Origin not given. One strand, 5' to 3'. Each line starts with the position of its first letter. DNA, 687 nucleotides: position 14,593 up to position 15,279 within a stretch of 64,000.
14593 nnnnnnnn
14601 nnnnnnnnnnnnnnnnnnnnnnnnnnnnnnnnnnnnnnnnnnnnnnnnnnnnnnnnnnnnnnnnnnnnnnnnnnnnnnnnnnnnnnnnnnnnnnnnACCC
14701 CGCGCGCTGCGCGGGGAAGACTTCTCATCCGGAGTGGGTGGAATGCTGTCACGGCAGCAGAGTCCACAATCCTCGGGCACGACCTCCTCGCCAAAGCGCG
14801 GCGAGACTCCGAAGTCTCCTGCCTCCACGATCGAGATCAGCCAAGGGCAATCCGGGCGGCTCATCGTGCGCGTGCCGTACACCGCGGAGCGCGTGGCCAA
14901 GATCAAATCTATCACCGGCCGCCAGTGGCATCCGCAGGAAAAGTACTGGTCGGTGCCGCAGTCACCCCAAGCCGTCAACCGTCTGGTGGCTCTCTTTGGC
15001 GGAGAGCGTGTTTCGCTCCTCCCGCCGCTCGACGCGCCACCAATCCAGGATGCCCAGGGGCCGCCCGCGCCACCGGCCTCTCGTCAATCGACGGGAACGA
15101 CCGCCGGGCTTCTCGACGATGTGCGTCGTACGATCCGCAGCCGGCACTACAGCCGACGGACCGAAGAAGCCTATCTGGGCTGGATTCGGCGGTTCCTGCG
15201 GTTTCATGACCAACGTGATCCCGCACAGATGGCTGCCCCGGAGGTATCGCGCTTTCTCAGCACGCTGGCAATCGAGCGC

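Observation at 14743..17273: Chromosomal integron with the integrase in the same orientation as its cassettes, located between ppdK and archease-rtcB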

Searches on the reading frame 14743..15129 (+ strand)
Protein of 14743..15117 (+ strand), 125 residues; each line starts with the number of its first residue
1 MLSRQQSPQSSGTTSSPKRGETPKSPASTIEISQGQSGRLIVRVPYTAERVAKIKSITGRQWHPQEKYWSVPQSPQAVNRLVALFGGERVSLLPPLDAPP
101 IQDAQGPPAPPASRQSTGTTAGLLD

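Call 27: find_homologous_proteins(query=window:14743-15117:+, max_evalue=0.001)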
Query window:14743-15117:+: 33 candidates shared short words with the query, none scored E <= 0.001.

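Call 36: search_protein_families(library=pfam, proteins=[window:14743-15117:+], max_evalue=10)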
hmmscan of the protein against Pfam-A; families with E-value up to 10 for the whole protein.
window:14743-15117:+ (125 aa): 1 family
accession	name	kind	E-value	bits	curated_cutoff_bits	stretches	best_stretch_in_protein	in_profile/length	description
PF07443.18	HARP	-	0.0027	17.6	25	1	42-71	3-32/55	HepA-related protein (HARP)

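Call 55: search_solved_structures(query=A2, max_evalue=10, show_alignments=3)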
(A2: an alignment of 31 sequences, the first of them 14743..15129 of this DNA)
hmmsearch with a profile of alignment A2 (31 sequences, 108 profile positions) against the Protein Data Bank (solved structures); distinct sequences matched with E-value up to 10: 1.
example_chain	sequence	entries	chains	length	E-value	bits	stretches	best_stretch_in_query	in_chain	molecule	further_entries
4o66_A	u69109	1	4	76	0.7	13.3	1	14-51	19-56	SWI/SNF-related matrix-associated actin-dependent regulator of chromatin subfamily A-like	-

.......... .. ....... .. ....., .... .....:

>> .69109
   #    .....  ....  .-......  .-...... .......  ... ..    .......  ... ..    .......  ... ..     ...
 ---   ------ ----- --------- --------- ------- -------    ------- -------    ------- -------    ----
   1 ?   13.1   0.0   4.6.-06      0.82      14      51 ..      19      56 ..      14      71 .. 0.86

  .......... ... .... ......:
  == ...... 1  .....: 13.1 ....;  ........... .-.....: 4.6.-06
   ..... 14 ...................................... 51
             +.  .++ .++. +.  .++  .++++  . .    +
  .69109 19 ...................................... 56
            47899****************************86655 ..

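Call 60: predict_structure(alignment_id=A2)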
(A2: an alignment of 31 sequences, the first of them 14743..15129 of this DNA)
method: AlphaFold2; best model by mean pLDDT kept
length: 129 residues; sequences in the alignment: 31
mean_pLDDT: 69.0   pTM: 0.50
mean pLDDT of the five models: 69.0, 68.3, 68.1, 68.1, 67.4
residues with pLDDT >= 90: 28; 70-90: 38; 50-70: 25; < 50: 38
segments of 3 or more residues with pLDDT < 50: 99-129
pLDDT, mean of each block of 10 residues (from residue 1): 61 53 60 89 89 91 92 89 88 62 41 36 42
secondary structure, 60 per line:
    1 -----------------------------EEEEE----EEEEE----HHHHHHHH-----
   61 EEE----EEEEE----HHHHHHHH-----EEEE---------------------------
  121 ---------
elements in order: E30-34 E39-43 H48-55 E61-63 E68-72 H77-84 E90-93

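Call 84: fold_search(model_id=the predicted structure, library=pdb)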
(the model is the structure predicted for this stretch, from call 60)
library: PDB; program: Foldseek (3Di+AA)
matches with E <= 10: 326; with E <= 0.001: 0
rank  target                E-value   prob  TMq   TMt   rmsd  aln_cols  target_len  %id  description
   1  5tnu_A                1.3e-01  0.92  0.31  0.10   3.6        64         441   12  S. tokodaii XPB II crystal structure at 3.0 Angstrom resolution (released 2017-11-01)
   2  4o66_A                2.1e-01  0.69  0.26  0.47   7.9        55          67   22  Crystal Structure of SMARCAL1 HARP substrate recognition domain (released 2014-05-14)
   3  9kq4_A                2.2e-01  0.87  0.31  0.15   3.3        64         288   19  The structure of YcfC from Erwinia amylovora as a C-S lyase (released 2025-10-01)
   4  4o66_C                2.5e-01  0.63  0.26  0.45   7.9        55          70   22  Crystal Structure of SMARCAL1 HARP substrate recognition domain (released 2014-05-14)
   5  5tnu_B                2.9e-01  0.77  0.31  0.11   3.5        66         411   12  S. tokodaii XPB II crystal structure at 3.0 Angstrom resolution (released 2017-11-01)
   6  7kld_B                3.1e-01  0.20  0.24  0.27   7.2       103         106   11  Crystal Structure of an Essential Ribosomal Processing Protease Prp from S. aureus in complex with a covalently linked (released 2021-09-01)
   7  6p4f_C                3.3e-01  0.77  0.31  0.10   3.6        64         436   12  Crystal structure of the XPB-Bax1-forked DNA ternary complex (released 2020-06-17)
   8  7kld_A                3.3e-01  0.25  0.25  0.30   6.7        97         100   10  Crystal Structure of an Essential Ribosomal Processing Protease Prp from S. aureus in complex with a covalently linked (released 2021-09-01)
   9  5jlt_C                4.5e-01  0.75  0.33  0.38   3.0        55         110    9  The crystal structure of the bacteriophage T4 MotA C-terminal domain in complex with dsDNA reveals a novel protein-DNA (released 2017-05-03)
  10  6p4o_C                4.5e-01  0.63  0.32  0.11   4.4        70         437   13  Complex of XPB helicase with Bax1 endonuclease from Sulfurisphaera tokodaii at 3.15 Angstroms resolution (released 2020-06-03)
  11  8ppl_Ip               4.5e-01  0.15  0.25  0.28   5.6        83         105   17  MERS-CoV Nsp1 bound to the human 43S pre-initiation complex (released 2023-10-18)
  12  6eri_Az               4.8e-01  0.18  0.23  0.17   8.8        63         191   19  Structure of the chloroplast ribosome with chl-RRF and hibernation-promoting factor (released 2018-04-18)
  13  2fz4                  5.8e-01  0.63  0.32  0.21   3.2        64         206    8  Crystal Structure of the N-terminal half of Archaeoglobus Fulgidus XPB (released 2006-04-18)
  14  9bln_W                5.8e-01  0.20  0.28  0.37   4.8        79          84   15  The structure of human Pdcd4 bound to the 40S-eIF4A-eIF3-eIF1 complex (released 2024-09-04)
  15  8xkv_B                5.8e-01  0.18  0.24  0.05   3.9        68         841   15  Cryo-EM structure of the Ycf2-FtsHi motor complex from Arabidopsis in Apo state (released 2024-09-11)
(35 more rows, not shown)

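Call 91: search_protein_families(library=pfam, alignment_id=A2, max_evalue=0.01)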
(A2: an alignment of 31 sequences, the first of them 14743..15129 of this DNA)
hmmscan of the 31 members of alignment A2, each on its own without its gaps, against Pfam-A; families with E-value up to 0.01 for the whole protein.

A. member 1, window:14743-15129:+ (129 aa): 1 family
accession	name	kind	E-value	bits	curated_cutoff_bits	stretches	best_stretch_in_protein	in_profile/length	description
PF07443.18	HARP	-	0.0029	17.6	25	1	42-71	3-32/55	HepA-related protein (HARP)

B. families by the number of members that match (of 31 scanned): 2 families
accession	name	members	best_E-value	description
PF07443.18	HARP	9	0.00095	HepA-related protein (HARP)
PF18974.5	DUF5710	3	0.0012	Domain of unknown function (DUF5710)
